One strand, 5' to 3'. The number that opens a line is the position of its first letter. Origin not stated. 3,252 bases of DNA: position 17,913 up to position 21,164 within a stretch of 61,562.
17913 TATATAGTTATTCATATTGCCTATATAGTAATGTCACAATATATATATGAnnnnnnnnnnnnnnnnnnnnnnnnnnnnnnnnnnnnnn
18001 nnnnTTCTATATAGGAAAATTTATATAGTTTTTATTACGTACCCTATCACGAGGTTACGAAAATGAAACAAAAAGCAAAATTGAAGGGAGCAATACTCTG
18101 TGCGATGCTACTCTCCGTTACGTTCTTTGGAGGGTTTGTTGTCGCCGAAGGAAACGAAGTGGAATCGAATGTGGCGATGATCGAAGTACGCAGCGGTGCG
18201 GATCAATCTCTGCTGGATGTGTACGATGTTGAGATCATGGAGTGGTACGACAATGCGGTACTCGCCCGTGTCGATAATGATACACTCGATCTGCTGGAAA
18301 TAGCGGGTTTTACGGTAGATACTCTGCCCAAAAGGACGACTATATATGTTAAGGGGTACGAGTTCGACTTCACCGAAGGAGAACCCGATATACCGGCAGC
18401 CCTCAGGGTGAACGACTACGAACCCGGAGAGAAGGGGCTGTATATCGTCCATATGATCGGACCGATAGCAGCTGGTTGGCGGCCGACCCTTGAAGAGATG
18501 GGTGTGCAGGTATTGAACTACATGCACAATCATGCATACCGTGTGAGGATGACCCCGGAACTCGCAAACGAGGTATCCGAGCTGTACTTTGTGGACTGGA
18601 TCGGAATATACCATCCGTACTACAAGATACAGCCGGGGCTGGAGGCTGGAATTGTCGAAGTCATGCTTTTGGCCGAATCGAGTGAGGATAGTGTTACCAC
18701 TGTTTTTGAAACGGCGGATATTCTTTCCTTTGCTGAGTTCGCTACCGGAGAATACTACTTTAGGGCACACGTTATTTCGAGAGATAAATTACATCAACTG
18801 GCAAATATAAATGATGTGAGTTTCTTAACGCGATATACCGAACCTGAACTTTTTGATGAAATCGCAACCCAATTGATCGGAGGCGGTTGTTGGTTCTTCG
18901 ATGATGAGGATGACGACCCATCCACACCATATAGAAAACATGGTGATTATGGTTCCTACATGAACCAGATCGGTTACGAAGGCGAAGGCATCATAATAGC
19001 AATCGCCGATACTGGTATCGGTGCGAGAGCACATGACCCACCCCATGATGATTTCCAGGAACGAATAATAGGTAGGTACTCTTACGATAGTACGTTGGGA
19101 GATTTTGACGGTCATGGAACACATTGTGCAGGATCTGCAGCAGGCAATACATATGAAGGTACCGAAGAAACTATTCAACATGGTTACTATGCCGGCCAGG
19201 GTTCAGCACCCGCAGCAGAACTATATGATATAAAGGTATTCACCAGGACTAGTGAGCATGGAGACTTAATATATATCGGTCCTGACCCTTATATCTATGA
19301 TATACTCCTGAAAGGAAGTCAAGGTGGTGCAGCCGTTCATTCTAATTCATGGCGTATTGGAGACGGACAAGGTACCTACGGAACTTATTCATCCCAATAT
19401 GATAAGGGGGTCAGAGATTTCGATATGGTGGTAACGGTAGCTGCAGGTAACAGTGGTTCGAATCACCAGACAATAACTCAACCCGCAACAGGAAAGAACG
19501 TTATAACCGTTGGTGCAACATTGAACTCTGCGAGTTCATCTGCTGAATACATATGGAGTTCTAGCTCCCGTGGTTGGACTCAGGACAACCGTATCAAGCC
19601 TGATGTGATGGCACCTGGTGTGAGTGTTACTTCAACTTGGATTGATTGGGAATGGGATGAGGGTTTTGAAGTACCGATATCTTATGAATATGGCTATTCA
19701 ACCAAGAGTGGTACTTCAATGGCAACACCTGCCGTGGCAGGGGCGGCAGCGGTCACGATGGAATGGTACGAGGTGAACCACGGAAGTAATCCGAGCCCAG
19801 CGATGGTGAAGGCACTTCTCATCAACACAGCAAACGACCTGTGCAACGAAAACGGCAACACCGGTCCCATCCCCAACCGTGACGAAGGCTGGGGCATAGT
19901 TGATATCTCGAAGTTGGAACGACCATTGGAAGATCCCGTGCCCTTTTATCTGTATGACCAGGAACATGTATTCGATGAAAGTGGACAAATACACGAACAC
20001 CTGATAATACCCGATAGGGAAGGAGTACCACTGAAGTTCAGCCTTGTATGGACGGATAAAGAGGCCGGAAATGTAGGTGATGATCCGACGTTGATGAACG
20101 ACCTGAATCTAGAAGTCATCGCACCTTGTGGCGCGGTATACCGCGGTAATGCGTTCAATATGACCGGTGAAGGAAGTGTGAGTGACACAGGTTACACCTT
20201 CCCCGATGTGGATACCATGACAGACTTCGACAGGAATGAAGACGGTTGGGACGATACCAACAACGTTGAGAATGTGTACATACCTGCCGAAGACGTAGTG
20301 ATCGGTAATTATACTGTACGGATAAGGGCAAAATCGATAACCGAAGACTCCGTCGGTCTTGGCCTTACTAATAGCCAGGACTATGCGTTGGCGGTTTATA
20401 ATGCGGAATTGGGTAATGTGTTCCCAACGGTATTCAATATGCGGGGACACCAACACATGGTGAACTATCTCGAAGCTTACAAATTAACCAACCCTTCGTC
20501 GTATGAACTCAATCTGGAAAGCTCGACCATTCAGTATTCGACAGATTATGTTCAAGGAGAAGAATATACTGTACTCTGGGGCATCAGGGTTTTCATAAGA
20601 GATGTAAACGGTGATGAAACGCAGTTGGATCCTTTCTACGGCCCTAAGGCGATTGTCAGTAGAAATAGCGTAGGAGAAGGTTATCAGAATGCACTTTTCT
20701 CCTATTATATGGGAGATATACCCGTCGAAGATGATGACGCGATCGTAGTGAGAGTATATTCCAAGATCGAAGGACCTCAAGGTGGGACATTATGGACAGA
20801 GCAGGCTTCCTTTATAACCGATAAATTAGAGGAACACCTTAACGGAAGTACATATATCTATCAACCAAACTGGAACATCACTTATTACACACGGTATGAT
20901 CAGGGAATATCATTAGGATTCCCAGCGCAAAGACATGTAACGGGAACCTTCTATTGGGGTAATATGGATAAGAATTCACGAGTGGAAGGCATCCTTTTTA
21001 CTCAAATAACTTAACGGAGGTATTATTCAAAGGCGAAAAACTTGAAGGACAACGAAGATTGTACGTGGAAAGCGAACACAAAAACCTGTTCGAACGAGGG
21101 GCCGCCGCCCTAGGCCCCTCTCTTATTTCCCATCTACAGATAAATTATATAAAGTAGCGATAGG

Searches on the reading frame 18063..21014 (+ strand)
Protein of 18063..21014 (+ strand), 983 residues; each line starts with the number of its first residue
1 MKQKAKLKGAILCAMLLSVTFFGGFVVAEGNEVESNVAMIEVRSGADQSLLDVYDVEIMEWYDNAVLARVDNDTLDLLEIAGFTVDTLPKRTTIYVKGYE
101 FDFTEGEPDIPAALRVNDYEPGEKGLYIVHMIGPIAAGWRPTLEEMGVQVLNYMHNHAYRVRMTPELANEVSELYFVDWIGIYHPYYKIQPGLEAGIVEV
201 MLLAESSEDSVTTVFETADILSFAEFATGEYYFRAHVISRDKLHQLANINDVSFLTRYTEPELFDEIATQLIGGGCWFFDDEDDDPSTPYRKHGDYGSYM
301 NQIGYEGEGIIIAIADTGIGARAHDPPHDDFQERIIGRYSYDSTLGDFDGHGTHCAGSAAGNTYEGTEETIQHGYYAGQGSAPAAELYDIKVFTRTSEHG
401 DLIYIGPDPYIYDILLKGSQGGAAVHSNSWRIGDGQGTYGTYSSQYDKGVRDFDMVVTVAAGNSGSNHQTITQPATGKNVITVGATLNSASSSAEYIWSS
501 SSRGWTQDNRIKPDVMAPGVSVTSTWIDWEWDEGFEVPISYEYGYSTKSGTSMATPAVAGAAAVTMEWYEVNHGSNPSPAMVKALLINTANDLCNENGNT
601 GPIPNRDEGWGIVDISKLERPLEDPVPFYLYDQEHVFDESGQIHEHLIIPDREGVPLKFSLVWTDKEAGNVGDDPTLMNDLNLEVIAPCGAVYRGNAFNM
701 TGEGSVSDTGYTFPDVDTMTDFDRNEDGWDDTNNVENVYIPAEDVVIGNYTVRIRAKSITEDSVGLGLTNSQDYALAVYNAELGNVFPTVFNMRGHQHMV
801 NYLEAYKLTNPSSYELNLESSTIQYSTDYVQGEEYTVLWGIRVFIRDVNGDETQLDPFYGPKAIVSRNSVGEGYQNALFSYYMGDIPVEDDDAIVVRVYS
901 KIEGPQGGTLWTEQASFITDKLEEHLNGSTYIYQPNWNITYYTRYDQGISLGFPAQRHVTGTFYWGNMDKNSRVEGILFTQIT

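Call 8: search_protein_families(library=pfam, proteins=[window:18063-21014:+], max_evalue=0.01)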
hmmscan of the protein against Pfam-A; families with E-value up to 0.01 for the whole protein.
window:18063-21014:+ (983 aa): 1 family
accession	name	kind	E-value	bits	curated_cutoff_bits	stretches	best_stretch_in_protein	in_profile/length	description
PF00082.27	Peptidase_S8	-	1.1e-41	143.5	21.8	1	307-611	1-288/288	Subtilase family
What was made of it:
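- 18063..21014 (+): Secreted S8 (subtilase) serine protease, 983 aa. Pfam PF00082 1.1e-41 (call 8).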

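Call 31: search_protein_families(library=ncbifam, proteins=[window:18063-21014:+], max_evalue=0.01)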
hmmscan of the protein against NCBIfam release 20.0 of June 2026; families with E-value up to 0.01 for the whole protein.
window:18063-21014:+ (983 aa): 8 families
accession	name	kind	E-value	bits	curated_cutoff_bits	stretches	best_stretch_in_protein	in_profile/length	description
TIGR03921.1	T7SS_mycosin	equivalog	1.7e-17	63.6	278.75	2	452-615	147-281/353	type VII secretion-associated serine protease mycosin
NF040809.1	germ_prot_CspBA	exception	6e-14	50.7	1250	2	468-526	965-1019/1099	bifunctional germination protease/germinant receptor pseudoprotease CspBA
NF040808.2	CspC_non_triad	exception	2e-13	49.7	675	1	467-615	417-545/556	bile acid germinant receptor pseudoprotease CspC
NF033595.1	denti_PrtP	equivalog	1.5e-07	30.4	300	1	458-615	370-498/606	dentilisin complex serine proteinase subunit PrtP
NF042956.1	IteS_antiphage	equivalog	6.1e-07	28.1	900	1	467-591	409-534/747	S8 family anti-phage peptidase IteS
NF040553.1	SGO_0316_fam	subfamily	3.5e-06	25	1400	1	492-616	648-760/1486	SGO_0316/SGO_0317 family LPXTG-anchored serine peptidase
TIGR03895.1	protease_PatA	subfamily_domain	9.6e-05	21.3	421.05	1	455-596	90-205/606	PatA/PatG family cyanobactin maturation protease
NF051851.1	AtpSerPepEprS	equivalog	0.0017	16.4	1700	1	542-617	294-361/988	autotransporter serine peptidase EprS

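Call 34: find_homologous_proteins(query=window:18063-21011:+, max_evalue=1e-60)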
Query window:18063-21011:+ (983 aa): 99 proteins with E <= 1e-60 among 8000 candidates.
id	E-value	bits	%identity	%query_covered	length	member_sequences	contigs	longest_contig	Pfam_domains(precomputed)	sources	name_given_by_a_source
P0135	0.0e+0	2292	100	100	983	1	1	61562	PF00082.28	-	-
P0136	0.0e+0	1419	67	97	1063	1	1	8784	PF00082.28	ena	-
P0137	0.0e+0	1296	61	99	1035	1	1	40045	PF00082.28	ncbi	-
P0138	0.0e+0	1079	54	100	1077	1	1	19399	PF00082.28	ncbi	-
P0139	9.8e-268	909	55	80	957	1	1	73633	PF00082.28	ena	-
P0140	4.6e-247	841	53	79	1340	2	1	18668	PF10342.16,PF00082.28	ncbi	-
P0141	1.3e-242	826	53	79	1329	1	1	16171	PF00082.28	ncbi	-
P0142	8.7e-241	820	52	79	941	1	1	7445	PF00082.28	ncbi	-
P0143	6.2e-238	811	51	80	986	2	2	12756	PF00801.27,PF00082.28,PF18911.7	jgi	jgi:hypothetical protein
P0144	5.8e-234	797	50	78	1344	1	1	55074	PF00082.28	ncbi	-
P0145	1.9e-233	796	51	79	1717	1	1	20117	PF20773.6,PF21471.4,PF00082.28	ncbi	-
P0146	4.3e-233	795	51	79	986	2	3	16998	PF00801.27,PF00082.28,PF18911.7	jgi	jgi:hypothetical protein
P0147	1.2e-231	790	51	79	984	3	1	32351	PF00801.27,PF00082.28,PF18911.7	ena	-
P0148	1.3e-226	773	50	79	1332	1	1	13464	PF00082.28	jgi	-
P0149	3.1e-226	772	50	79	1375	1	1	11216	PF18998.7,PF00082.28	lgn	-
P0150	1.0e-220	754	49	80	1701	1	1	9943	PF00082.28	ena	-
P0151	1.8e-220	753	49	79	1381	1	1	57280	PF00082.28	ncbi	ncbi:MAG: S8 family serine peptidase [Candidatus Saliniplasma sp.]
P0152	4.7e-219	748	48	79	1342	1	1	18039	PF00082.28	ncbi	-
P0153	5.0e-218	745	49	81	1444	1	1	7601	PF07581.18,PF00082.28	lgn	-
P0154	5.9e-218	745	48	79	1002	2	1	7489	PF00082.28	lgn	-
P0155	1.5e-215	737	49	79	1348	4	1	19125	PF00082.28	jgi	-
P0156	1.7e-213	730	48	76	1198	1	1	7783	PF00082.28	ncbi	ncbi:MAG: S8 family serine peptidase, partial [Candidatus Saliniplasma sp.]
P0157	6.8e-212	724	47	80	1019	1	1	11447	PF00801.27,PF00082.28,PF18911.7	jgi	jgi:serine protease AprX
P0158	2.5e-210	719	49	75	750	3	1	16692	PF00082.28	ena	-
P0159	1.3e-208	714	50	78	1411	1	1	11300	PF07495.20,PF17957.8,PF13750.13,PF24421.2,PF17996.8,PF23608.2,PF09136.17,PF00041.28,PF00082.28,PF19077.7,PF20164.5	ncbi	ncbi:MAG: S8 family serine peptidase [Candidatus Thermoplasmatota archaeon]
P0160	8.0e-208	711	51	74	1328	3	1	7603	PF00082.28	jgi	-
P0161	1.9e-207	710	46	80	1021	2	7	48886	PF00801.27,PF00082.28,PF18911.7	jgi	jgi:serine protease AprX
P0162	2.1e-197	676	47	79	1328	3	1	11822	PF00082.28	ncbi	-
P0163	6.6e-196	672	47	69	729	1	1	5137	PF00082.28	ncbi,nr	ncbi:MAG: S8 family serine peptidase, partial [Candidatus Thermoplasmatota archaeon]|nr:S8 family se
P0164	7.1e-194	665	47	74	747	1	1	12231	PF00082.28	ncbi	ncbi:MAG: S8 family serine peptidase, partial [Thermoplasmatota archaeon]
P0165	2.8e-189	650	46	79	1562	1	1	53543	PF25994.1,PF00082.28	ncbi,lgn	-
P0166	7.1e-189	648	47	72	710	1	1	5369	PF00082.28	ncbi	-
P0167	1.7e-188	647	46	76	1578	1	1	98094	PF04513.18,PF28422.1,PF24161.2,PF26052.1,PF00082.28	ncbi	ncbi:MAG: S8 family serine peptidase [Thermoplasmata archaeon]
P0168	4.1e-188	646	44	79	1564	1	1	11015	PF04513.18,PF12325.14,PF09136.17,PF00082.28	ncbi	-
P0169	4.5e-187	642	43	80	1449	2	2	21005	PF07495.20,PF27332.1,PF13750.13,PF24421.2,PF23608.2,PF09136.17,PF00041.28,PF00082.28,PF19077.7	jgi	-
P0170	1.4e-185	637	44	80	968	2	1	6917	PF00082.28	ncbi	ncbi:MAG: S8 family serine peptidase, partial [Candidatus Saliniplasma sp.]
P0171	6.0e-185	635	45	79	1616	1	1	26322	PF04513.18,PF14362.12,PF19220.7,PF09136.17,PF00082.28,PF05478.17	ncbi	-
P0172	6.6e-185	635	44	80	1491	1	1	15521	PF07495.20,PF17957.8,PF13750.13,PF24421.2,PF09136.17,PF00041.28,PF00082.28,PF19077.7,PF20164.5,PF18911.7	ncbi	ncbi:MAG: S8 family serine peptidase [Candidatus Thermoplasmatota archaeon]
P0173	1.6e-184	634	44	79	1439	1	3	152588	PF07495.20,PF13750.13,PF24421.2,PF23608.2,PF09136.17,PF00041.28,PF00082.28,PF19077.7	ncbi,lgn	-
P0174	3.8e-183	629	45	79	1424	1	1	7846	PF07705.18,PF00082.28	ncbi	-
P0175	2.2e-182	627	44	79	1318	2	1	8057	PF00082.28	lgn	-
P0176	2.9e-182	626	44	79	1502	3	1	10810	PF17957.8,PF07705.18,PF00082.28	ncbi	ncbi:MAG: S8 family serine peptidase [Thermoplasmata archaeon]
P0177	2.9e-180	620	43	79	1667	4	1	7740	PF12740.15,PF00082.28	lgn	-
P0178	4.3e-180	619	43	80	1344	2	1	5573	PF00082.28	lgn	-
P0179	8.7e-180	618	45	73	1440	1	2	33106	PF07495.20,PF27332.1,PF17957.8,PF13750.13,PF00082.28,PF11008.15,PF24421.2,PF23608.2,PF09136.17,PF00041.28,PF19077.7,PF20164.5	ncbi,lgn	ncbi:MAG: S8 family serine peptidase [Candidatus Natronoplasma sp.]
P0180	9.6e-180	618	44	77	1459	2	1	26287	PF07495.20,PF27332.1,PF17957.8,PF13750.13,PF00082.28,PF18911.7,PF24421.2,PF17996.8,PF23608.2,PF09136.17,PF00041.28,PF19077.7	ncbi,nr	ncbi:MAG: S8 family serine peptidase [Candidatus Thermoplasmatota archaeon]|nr:S8 family serine pept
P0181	1.5e-178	614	43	79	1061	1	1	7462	PF00082.28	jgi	-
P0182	4.1e-173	596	42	78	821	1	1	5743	PF00082.28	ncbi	ncbi:MAG: S8 family serine peptidase, partial [Candidatus Natronoplasma sp.]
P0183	1.7e-172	594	42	79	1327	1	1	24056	PF00082.28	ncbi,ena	-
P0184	9.9e-172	591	44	79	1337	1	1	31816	PF00082.28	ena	-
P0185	4.5e-168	579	41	80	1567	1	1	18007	PF07705.18,PF00082.28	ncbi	ncbi:MAG: S8 family serine peptidase [Thermoplasmata archaeon]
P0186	6.1e-168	579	43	79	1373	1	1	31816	PF00082.28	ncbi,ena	-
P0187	1.2e-167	578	42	80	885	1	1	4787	PF22352.3,PF00801.27,PF00082.28,PF18911.7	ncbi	ncbi:MAG: S8 family serine peptidase, partial [Candidatus Thermoplasmatota archaeon]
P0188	2.1e-167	577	42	79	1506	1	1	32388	PF00082.28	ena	-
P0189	9.0e-166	572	41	79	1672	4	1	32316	PF07495.20,PF00801.27,PF17957.8,PF13750.13,PF12245.15,PF00082.28,PF24421.2,PF17996.8,PF23608.2,PF09136.17,PF00041.28,PF19077.7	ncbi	ncbi:MAG: S8 family serine peptidase [Candidatus Aenigmatarchaeota archaeon]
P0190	3.4e-165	570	44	71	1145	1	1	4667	PF00082.28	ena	-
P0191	5.6e-165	569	43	76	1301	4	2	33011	PF00082.28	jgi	-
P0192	7.9e-165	569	42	79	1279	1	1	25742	PF10342.16,PF00082.28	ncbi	ncbi:MAG: S8 family serine peptidase, partial [Candidatus Saliniplasma sp.]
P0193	1.0e-163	565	42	78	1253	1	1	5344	PF07495.20,PF17957.8,PF13750.13,PF24421.2,PF17996.8,PF23608.2,PF09136.17,PF00041.28,PF00082.28,PF19077.7,PF20164.5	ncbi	ncbi:MAG: S8 family serine peptidase, partial [Candidatus Thermoplasmatota archaeon]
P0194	1.2e-163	565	44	79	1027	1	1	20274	PF00082.28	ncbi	-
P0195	8.2e-162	559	43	74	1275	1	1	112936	PF18370.8,PF25833.1,PF00041.28,PF00082.28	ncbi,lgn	-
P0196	2.6e-160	554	40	79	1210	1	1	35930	PF00082.28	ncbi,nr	ncbi:MAG: S8 family serine peptidase [Candidatus Thermoplasmatota archaeon]|nr:S8 family serine pept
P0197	5.1e-159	549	40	79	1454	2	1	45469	PF18998.7,PF00082.28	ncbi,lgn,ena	-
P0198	9.4e-159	549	41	79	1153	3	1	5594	PF21471.4,PF00082.28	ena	-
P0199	9.9e-157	542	42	83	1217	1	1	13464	PF07495.20,PF13750.13,PF24421.2,PF06832.19,PF00082.28,PF19077.7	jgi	-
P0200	1.3e-155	538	41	80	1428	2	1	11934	PF10342.16,PF00082.28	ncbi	-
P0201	7.8e-155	536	42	75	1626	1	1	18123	PF18998.7,PF00082.28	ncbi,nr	ncbi:MAG: S8 family serine peptidase [Candidatus Thermoplasmatota archaeon]|nr:S8 family serine pept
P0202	7.2e-153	529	41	80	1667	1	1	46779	PF18998.7,PF00082.28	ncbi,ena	-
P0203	1.6e-150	521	41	75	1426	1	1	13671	PF22352.3,PF16820.12,PF00801.27,PF00082.28,PF18911.7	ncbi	ncbi:MAG: PKD domain-containing protein [Thermoplasmatota archaeon]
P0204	1.8e-148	515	40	79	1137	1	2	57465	PF18998.7,PF00082.28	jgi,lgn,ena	-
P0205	4.6e-148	513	42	80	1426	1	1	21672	PF18998.7,PF00082.28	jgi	-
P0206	1.0e-147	512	39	80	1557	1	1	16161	PF21471.4,PF00082.28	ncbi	-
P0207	4.9e-146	506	40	79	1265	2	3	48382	PF00082.28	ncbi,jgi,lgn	-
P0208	1.8e-139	485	40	81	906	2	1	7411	PF00082.28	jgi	-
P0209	7.8e-138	479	40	76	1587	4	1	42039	PF22352.3,PF00801.27,PF08329.17,PF00082.28,PF18911.7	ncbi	ncbi:MAG: PKD domain-containing protein [Thermoplasmata archaeon]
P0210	2.1e-136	475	39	79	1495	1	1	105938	PF27237.1,PF00041.28,PF00082.28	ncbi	-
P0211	2.8e-136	474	41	69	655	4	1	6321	PF00082.28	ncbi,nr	ncbi:MAG: S8 family serine peptidase, partial [Candidatus Thermoplasmatota archaeon]|nr:S8 family se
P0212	1.7e-134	468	40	79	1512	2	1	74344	PF15418.13,PF22352.3,PF00801.27,PF00082.28,PF18911.7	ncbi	ncbi:MAG: PKD domain-containing protein [Candidatus Saliniplasma sp.]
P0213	9.1e-132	459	38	79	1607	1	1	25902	PF22352.3,PF00801.27,PF00082.28,PF18911.7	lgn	-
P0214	1.1e-131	459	37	79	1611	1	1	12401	PF00801.27,PF00082.28,PF18911.7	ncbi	-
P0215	5.1e-130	453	38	79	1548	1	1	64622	PF15418.13,PF00801.27,PF00082.28,PF18911.7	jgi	-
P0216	1.3e-128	449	37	79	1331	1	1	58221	PF00082.28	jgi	jgi:serine protease AprX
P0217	8.2e-128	446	39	75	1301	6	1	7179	PF00082.28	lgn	-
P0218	5.2e-124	434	35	84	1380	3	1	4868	PF00082.28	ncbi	ncbi:MAG: S8 family serine peptidase, partial [Thermoplasmata archaeon]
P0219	2.6e-123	431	38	74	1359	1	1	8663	PF00082.28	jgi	-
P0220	1.4e-122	429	37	76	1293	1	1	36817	PF00082.28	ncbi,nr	ncbi:MAG: S8 family serine peptidase [Thermoplasmata archaeon]|nr:S8 family serine peptidase [Thermo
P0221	1.9e-121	425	36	80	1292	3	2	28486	PF00082.28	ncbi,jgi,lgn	-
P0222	6.1e-115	404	34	78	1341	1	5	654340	PF00082.28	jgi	jgi:hypothetical protein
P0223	2.2e-105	372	37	74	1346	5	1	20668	PF00082.28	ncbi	-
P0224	3.2e-103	365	38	69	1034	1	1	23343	PF00082.28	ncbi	ncbi:MAG: S8 family serine peptidase, partial [Thermoplasmatota archaeon]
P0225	3.1e-102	361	35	64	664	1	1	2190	PF00082.28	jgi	-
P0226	4.4e-98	348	36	68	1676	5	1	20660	PF00082.28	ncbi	-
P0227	1.3e-96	343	37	67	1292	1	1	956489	PF00082.28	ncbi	-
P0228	3.5e-96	341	36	74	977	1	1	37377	PF00082.28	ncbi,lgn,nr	ncbi:MAG: S8 family serine peptidase [Euryarchaeota archaeon]|nr:S8 family serine peptidase [Euryarc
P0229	1.6e-92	329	36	60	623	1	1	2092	PF00082.28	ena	-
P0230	4.6e-89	318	41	53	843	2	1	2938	PF00082.28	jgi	jgi:hypothetical protein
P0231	6.4e-65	238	32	69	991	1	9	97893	PF04151.22,PF17957.8,PF00082.28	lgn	-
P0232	6.7e-65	238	32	70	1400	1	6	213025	PF11614.15,PF07705.18,PF23619.2,PF10633.16,PF00082.28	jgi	jgi:uncharacterized membrane protein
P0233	7.8e-64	234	30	73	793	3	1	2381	PF00082.28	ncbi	ncbi:MAG: S8 family serine peptidase, partial [Methanosarcinales archaeon]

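Call 35: find_encoding_contigs(protein=P0137, flank=10000, max_places=2)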
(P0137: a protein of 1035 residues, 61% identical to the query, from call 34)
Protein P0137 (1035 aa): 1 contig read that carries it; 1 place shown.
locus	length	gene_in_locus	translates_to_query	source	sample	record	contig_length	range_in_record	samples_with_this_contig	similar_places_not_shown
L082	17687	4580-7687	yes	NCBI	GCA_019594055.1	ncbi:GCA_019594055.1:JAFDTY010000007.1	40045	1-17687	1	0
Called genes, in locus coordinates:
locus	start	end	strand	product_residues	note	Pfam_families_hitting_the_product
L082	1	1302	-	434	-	?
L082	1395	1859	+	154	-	PF22769:DCD, PF00692:dUTPase (weak)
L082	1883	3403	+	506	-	PF00221:Lyase_aromatic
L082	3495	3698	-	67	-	-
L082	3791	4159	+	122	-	-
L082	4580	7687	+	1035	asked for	PF00082:Peptidase_S8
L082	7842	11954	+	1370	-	PF05048:NosD, PF13229:Beta_helix, PF05048:NosD, PF13229:Beta_helix, PF05048:NosD, PF13229:Beta_helix, PF05048:NosD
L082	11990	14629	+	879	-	PF13360:PQQ_2 (weak), PF13570:Beta-prop_ACSF4, PF25292:Beta-prop_CGLA (faint), PF13360:PQQ_2, PF13570:Beta-prop_ACSF4, PF13360:PQQ_2, PF18998:Flg_new_2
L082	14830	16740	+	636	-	PF00174:Oxidored_molyb (weak)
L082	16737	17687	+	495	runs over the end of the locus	PF00149:Metallophos, PF12850:Metallophos_2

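Call 36: find_encoding_contigs(protein=P0136, flank=10000, max_places=2)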
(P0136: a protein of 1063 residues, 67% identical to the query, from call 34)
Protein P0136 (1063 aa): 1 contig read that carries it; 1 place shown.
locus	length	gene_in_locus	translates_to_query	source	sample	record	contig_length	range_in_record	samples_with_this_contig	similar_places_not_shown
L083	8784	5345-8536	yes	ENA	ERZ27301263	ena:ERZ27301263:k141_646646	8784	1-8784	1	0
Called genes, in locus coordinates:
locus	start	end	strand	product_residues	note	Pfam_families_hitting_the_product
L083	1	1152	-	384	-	?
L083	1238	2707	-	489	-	PF01554:MatE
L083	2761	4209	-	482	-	PF01554:MatE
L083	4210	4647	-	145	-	PF22381:Staph_reg_Sar_Rot, PF01047:MarR, PF12802:MarR_2, PF01325:Fe_dep_repress (weak), PF13412:HTH_24, PF13463:HTH_27, PF24034:DUF7343 (faint)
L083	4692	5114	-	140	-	PF00075:RNase_H, PF13456:RVT_3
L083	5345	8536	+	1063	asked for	PF00082:Peptidase_S8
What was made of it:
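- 18063..21014 (+): Nearest relatives are 67% and 61% identical, in related Thermoplasmata at other genomic places (calls 34-36).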
